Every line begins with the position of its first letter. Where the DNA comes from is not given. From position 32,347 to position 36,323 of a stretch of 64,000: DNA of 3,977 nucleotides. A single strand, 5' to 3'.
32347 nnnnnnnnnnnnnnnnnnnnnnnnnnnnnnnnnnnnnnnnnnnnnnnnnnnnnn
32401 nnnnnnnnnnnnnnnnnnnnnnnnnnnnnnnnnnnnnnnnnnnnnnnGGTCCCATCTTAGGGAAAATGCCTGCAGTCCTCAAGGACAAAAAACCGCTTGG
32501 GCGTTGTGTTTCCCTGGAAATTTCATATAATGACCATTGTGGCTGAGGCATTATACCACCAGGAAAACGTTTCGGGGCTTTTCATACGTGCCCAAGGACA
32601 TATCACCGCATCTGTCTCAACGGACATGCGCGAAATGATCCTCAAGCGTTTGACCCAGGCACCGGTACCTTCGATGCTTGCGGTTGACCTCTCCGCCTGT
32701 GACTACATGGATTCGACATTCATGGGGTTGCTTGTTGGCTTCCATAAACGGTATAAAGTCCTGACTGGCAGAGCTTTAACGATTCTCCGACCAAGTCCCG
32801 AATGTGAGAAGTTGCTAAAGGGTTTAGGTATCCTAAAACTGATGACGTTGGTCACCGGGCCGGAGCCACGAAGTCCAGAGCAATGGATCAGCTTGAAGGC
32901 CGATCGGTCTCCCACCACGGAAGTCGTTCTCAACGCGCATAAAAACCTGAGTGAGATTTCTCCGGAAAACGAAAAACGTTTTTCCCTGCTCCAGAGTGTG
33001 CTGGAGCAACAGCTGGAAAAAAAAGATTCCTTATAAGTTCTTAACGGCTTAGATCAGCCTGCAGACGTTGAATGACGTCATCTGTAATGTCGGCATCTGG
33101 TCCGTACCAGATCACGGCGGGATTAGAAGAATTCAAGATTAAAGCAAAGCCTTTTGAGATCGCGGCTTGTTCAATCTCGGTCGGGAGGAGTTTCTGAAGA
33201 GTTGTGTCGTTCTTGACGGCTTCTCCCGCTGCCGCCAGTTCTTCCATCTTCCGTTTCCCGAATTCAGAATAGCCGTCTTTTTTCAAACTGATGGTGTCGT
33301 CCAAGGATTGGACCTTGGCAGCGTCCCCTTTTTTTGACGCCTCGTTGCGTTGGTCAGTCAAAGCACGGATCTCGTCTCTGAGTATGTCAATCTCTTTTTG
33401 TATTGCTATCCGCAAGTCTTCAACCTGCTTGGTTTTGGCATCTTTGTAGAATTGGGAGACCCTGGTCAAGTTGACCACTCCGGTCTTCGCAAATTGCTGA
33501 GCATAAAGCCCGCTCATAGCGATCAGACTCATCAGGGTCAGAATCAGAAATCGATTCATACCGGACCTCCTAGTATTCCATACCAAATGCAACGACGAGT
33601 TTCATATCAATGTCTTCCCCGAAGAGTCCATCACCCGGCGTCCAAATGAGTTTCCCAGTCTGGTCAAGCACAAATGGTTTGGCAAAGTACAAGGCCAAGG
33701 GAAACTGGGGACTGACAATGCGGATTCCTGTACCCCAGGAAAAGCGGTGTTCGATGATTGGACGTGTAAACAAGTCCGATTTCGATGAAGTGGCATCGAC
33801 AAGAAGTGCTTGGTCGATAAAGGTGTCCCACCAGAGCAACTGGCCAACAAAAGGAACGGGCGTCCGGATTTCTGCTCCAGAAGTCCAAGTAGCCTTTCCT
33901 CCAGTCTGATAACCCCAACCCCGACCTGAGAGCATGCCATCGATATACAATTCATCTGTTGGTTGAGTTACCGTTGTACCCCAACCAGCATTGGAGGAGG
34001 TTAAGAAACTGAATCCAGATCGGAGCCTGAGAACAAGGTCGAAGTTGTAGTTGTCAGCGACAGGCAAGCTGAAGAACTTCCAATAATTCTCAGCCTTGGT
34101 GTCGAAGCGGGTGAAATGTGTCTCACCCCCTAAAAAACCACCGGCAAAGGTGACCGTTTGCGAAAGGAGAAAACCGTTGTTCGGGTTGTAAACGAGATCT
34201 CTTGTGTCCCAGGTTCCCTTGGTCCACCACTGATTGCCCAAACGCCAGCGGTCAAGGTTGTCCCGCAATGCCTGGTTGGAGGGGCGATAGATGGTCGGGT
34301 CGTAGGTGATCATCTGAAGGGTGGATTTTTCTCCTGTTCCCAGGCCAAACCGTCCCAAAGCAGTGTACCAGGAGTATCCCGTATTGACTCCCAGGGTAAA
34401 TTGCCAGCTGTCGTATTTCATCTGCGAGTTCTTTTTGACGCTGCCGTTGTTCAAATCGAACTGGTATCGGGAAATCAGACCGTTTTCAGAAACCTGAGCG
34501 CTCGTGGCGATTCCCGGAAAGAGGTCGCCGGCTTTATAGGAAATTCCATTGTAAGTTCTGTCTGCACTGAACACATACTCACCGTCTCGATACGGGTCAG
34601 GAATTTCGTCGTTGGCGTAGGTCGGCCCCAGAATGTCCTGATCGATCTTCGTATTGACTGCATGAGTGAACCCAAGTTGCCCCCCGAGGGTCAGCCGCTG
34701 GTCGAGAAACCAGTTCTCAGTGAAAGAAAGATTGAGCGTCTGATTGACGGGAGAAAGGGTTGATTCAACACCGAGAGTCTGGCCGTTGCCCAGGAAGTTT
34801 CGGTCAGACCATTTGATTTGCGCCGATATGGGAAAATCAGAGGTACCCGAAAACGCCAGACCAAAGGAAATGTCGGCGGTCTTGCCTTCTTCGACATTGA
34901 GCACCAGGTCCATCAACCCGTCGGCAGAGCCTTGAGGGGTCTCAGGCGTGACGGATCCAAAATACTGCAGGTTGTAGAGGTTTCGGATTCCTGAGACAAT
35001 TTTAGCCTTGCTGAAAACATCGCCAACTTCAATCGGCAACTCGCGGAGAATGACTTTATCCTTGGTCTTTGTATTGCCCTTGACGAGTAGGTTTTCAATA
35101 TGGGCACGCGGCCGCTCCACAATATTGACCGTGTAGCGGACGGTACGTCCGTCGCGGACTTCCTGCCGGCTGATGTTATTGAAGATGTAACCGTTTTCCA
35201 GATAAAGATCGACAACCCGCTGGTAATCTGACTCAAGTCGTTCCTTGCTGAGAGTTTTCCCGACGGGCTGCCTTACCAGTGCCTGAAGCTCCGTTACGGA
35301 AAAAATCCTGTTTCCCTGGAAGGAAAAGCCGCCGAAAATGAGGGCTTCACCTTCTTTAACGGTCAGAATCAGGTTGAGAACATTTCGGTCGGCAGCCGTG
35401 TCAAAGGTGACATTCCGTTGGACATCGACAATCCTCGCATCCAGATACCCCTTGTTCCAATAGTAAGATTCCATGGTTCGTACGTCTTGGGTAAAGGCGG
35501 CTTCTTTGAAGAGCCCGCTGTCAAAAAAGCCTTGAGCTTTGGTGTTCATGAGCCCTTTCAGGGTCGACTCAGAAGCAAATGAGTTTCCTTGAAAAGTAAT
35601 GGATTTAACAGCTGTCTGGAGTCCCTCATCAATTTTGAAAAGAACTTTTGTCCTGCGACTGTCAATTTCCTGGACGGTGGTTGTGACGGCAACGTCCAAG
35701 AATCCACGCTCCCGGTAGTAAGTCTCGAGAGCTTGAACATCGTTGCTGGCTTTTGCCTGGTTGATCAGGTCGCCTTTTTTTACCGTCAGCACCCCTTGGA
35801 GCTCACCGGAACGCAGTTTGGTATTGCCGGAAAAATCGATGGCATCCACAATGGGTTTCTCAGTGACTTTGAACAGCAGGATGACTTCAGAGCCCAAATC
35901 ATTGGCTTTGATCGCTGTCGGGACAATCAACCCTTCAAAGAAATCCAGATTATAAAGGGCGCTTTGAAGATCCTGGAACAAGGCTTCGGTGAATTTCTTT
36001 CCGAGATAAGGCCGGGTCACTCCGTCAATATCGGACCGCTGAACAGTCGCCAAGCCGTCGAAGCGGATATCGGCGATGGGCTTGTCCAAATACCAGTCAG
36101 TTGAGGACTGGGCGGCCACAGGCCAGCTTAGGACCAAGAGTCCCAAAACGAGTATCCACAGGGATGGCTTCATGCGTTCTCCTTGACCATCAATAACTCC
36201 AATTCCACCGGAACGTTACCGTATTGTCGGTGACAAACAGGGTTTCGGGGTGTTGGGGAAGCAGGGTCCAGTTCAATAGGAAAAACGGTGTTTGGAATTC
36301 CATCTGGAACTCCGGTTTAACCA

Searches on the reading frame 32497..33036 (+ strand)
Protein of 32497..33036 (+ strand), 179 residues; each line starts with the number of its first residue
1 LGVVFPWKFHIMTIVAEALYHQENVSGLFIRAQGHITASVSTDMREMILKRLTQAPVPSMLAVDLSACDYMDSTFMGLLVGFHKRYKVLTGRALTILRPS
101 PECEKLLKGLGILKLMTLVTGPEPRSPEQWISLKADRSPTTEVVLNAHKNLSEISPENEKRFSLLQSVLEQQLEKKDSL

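Call 71: search_protein_families(library=pfam, proteins=[window:32497-33036:+], max_evalue=0.01)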
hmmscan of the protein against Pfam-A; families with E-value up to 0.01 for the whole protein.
window:32497-33036:+ (179 aa): 2 families
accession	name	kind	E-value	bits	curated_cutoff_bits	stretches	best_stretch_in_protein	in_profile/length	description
PF01740.26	STAS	-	3.8e-10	39.9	22.6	1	20-118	5-99/106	STAS domain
PF13466.11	STAS_2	-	8.5e-07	29.5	29.2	1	31-111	2-78/80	STAS domain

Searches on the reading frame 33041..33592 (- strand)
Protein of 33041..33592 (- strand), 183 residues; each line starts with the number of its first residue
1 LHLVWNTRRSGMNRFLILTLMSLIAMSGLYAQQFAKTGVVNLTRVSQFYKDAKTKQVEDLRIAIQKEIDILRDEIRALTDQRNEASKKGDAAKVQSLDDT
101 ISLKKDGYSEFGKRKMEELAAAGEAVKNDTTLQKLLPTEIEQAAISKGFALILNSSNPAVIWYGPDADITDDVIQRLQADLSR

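Call 7: search_protein_families(library=pfam, proteins=[window:33041-33592:-])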
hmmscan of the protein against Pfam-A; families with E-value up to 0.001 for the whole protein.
window:33041-33592:- (183 aa): 1 family
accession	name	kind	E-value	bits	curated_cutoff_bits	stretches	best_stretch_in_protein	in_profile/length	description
PF03938.19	OmpH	-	3.1e-13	50.6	32.4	1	36-177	1-141/141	Outer membrane protein (OmpH-like)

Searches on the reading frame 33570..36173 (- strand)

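Call 7: search_protein_families(library=pfam, proteins=[window:33570-36173:-])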
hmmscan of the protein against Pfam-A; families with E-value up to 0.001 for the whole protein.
window:33570-36173:- (867 aa): 3 families
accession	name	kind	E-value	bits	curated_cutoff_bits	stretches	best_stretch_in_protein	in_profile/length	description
PF07244.20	POTRA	-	1.6e-56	189.4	21.3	5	108-184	2-79/79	Surface antigen variable number repeat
PF01103.29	Omp85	-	3.7e-39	135.6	24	1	459-834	1-306/325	Omp85 superfamily domain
PF08479.16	POTRA_2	-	3.7e-15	56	24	1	283-342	6-67/76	POTRA domain, ShlB-type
